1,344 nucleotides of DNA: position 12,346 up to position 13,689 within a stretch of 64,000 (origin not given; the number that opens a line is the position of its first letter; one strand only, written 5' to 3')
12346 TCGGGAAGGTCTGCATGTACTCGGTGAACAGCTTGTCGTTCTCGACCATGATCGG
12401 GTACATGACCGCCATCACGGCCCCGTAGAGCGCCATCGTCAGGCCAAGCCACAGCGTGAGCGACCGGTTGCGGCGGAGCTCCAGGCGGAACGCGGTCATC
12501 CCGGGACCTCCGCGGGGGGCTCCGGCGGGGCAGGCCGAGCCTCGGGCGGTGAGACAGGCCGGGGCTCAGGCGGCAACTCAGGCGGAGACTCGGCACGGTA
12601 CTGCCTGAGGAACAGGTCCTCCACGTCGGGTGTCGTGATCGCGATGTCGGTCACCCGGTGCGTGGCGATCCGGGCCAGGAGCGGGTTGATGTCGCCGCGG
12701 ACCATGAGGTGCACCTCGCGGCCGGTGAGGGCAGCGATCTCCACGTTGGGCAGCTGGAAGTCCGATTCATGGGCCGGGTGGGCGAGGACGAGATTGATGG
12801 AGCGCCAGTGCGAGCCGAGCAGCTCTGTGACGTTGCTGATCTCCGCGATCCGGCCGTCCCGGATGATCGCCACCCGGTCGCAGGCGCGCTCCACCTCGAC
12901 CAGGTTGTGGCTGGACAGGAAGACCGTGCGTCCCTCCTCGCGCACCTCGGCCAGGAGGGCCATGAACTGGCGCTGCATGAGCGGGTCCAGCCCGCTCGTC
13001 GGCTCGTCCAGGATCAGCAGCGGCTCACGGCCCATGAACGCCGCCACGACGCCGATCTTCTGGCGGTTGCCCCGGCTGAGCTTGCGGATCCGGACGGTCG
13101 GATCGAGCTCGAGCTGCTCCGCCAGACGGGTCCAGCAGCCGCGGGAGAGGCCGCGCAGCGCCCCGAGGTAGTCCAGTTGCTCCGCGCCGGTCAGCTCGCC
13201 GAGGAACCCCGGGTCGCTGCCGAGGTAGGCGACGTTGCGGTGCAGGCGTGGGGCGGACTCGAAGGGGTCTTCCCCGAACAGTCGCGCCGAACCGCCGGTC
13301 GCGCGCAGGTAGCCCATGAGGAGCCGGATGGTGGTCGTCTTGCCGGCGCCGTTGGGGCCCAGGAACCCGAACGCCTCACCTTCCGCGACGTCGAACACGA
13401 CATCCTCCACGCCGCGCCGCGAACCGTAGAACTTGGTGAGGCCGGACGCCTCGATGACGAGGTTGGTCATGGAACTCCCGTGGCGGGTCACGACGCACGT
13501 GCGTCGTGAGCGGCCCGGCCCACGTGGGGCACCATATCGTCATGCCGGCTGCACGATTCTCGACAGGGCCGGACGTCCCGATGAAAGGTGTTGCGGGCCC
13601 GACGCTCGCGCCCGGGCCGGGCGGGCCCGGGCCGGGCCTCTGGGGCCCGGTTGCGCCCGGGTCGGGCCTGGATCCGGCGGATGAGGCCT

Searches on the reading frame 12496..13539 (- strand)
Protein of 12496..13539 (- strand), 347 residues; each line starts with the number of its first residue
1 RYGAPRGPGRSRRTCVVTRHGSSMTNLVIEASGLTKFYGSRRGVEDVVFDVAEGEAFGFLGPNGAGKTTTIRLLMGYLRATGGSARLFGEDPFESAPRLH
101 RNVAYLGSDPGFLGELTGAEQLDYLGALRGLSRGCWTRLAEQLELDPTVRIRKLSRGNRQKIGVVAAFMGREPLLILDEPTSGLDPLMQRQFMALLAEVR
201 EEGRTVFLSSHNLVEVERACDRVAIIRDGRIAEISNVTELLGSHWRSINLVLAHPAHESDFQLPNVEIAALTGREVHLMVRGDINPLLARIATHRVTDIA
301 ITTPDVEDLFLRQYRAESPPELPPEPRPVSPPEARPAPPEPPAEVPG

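Call 65: search_protein_families(library=pfam, proteins=[window:12496-13539:-], max_evalue=0.00001)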
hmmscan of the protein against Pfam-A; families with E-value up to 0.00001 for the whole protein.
window:12496-13539:- (347 aa): 2 families
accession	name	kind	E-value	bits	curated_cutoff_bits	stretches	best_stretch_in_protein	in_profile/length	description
PF00005.33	ABC_tran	-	6.9e-22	79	25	1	45-182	2-137/137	ABC transporter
PF13304.12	AAA_21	-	5.3e-16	60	27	1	144-216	228-303/304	AAA domain, putative AbiEii toxin, Type IV TA system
